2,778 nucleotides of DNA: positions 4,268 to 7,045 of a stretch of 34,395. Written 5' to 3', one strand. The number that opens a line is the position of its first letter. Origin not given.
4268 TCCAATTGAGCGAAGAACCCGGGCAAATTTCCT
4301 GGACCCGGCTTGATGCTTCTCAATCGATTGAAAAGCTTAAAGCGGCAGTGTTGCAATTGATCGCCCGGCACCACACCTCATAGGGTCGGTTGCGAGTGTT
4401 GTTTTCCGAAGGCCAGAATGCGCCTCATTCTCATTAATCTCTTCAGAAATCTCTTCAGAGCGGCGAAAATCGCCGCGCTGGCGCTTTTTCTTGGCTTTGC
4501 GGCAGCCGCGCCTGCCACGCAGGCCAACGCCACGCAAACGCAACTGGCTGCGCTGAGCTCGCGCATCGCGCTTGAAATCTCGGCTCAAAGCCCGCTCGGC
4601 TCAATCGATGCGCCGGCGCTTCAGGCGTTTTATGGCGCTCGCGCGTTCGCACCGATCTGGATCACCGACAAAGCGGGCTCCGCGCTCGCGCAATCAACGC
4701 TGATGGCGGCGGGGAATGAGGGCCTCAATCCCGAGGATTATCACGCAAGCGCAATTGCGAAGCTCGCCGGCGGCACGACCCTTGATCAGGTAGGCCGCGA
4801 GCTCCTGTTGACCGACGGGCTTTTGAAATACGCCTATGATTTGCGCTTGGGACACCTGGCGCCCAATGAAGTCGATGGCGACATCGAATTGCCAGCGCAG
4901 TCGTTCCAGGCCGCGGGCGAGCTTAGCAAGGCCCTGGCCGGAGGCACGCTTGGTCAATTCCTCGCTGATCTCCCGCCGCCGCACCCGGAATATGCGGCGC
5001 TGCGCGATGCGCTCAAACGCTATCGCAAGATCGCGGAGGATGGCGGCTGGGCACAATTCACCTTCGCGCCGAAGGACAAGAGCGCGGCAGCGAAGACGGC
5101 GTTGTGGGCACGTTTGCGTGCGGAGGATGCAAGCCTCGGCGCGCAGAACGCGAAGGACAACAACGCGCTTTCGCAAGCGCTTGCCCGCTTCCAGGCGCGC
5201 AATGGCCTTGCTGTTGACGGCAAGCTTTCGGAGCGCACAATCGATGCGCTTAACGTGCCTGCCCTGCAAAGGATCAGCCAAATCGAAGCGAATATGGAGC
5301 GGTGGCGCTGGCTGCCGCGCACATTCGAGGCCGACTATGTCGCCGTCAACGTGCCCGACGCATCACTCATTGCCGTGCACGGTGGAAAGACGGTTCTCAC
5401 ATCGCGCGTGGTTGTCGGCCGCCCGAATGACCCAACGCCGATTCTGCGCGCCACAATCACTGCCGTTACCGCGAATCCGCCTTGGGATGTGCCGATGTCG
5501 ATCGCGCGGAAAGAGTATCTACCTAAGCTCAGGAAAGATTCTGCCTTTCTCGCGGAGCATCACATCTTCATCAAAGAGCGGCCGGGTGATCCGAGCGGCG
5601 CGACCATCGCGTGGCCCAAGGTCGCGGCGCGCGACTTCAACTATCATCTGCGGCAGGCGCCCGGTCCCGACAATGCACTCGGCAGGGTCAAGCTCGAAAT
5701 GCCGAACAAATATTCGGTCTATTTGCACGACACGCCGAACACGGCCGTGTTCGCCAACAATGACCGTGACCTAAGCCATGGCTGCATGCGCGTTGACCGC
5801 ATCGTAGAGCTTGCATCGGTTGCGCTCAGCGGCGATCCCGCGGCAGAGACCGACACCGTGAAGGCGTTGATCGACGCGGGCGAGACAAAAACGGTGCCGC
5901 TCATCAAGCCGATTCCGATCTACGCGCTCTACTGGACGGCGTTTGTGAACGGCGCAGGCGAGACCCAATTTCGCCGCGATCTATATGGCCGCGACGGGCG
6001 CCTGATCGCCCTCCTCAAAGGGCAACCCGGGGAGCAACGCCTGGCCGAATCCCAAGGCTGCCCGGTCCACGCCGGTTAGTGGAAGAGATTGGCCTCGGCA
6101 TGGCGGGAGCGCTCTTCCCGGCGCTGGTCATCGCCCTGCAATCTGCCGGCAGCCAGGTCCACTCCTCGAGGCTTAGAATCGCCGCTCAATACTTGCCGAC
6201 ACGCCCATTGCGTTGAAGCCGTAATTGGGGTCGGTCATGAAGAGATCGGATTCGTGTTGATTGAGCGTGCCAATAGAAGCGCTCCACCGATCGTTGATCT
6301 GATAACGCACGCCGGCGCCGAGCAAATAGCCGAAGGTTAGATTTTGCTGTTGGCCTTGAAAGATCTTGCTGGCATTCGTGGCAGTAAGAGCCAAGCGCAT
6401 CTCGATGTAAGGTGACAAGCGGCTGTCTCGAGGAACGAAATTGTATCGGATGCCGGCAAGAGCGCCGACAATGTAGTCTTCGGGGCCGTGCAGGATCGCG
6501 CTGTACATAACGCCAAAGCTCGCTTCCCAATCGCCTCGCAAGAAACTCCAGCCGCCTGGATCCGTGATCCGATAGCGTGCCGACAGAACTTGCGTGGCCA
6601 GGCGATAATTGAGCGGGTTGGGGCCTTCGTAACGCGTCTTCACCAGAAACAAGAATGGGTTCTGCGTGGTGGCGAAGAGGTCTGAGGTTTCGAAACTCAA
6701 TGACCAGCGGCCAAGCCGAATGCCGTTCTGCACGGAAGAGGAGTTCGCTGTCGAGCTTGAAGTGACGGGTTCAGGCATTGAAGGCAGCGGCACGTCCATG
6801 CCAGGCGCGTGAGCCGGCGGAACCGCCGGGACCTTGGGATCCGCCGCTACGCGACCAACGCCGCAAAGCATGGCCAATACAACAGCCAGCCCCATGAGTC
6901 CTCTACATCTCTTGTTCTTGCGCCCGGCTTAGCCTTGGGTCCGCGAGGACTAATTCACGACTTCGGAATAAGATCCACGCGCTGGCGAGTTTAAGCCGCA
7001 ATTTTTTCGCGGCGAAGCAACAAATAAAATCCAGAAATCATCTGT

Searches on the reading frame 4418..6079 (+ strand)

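Call 8: search_protein_families(library=pfam, proteins=[window:4418-6079:+], max_evalue=0.001)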
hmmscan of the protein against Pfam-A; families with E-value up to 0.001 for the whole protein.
window:4418-6079:+ (553 aa): 3 families
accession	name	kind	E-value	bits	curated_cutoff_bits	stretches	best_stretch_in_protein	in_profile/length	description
PF20142.4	Scaffold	-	1.6e-31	110.3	24.6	1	67-199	2-139/139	Scaffold domain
PF03734.19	YkuD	-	1.8e-23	84.1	23.4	1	306-474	2-143/146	L,D-transpeptidase catalytic domain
PF01471.23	PG_binding_1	-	6.8e-07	29.8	23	1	229-278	8-57/57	Putative peptidoglycan binding domain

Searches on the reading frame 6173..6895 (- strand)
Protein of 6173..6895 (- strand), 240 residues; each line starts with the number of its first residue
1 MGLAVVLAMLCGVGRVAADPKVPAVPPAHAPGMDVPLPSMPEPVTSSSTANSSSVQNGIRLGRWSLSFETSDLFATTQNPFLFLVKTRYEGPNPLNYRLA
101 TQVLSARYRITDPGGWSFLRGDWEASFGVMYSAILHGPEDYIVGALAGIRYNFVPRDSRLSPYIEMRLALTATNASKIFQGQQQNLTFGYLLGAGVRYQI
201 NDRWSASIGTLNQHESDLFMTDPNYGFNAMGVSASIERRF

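Call 8: search_protein_families(library=pfam, proteins=[window:6173-6895:-], max_evalue=0.001)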
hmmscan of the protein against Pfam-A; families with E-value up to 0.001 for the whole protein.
window:6173-6895:- (240 aa): 2 families
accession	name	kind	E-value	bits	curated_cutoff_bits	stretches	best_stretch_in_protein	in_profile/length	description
PF09411.16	PagL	-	4.6e-09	36.9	23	1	120-235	27-134/136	Lipid A 3-O-deacylase (PagL)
PF13505.12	OMP_b-brl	-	2.5e-05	24.9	28.7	1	104-235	48-172/175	Outer membrane protein beta-barrel domain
